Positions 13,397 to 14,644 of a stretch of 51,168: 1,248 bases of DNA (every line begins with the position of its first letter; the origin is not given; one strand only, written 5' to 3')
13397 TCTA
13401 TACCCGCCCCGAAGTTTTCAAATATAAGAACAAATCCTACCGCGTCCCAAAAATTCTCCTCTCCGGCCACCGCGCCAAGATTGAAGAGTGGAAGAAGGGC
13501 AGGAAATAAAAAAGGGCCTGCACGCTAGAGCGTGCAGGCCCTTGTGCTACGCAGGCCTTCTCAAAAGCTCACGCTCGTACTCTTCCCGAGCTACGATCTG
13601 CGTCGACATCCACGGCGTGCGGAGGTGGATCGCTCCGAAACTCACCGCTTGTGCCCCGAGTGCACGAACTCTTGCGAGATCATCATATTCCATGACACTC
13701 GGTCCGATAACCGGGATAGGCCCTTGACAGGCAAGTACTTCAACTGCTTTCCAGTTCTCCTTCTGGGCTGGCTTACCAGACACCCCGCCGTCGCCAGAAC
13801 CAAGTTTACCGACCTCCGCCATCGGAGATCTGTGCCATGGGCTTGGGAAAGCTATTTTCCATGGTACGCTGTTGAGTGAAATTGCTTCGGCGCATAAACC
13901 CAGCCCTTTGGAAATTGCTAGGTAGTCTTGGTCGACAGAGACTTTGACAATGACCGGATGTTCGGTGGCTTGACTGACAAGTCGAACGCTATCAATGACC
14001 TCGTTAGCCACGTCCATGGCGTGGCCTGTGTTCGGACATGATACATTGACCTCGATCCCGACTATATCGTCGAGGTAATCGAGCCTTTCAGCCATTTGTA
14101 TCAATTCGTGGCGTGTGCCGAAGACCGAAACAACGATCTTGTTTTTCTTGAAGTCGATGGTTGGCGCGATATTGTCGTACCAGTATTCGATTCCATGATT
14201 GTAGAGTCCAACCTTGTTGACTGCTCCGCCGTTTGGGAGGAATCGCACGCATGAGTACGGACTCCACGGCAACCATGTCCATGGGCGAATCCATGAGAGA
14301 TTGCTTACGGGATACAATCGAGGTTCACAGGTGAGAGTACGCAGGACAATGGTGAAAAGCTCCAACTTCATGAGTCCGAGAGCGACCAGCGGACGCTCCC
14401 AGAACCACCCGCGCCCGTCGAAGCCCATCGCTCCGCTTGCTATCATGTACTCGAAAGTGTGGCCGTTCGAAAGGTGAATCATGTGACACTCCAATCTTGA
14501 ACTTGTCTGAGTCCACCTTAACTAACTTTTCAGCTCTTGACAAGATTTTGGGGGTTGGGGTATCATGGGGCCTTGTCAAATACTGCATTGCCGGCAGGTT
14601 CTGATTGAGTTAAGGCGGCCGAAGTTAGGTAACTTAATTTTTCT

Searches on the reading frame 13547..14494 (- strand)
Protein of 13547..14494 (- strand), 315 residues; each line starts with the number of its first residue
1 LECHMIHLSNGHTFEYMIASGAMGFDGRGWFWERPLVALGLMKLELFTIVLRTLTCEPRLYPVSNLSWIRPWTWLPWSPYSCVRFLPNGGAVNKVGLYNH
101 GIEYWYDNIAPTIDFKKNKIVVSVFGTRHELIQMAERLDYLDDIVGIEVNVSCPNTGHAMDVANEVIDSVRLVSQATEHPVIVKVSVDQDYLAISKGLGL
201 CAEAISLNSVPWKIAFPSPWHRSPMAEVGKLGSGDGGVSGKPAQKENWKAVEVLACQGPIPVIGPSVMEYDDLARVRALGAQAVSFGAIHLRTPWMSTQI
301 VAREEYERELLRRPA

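Call 53: search_protein_families(library=pfam, proteins=[window:13547-14494:-], max_evalue=0.001)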
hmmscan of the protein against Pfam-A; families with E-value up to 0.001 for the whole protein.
window:13547-14494:- (315 aa): 1 family
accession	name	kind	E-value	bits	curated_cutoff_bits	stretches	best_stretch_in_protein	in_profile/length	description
PF01180.27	DHO_dh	-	7.4e-12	45.5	27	1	88-300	63-283/291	Dihydroorotate dehydrogenase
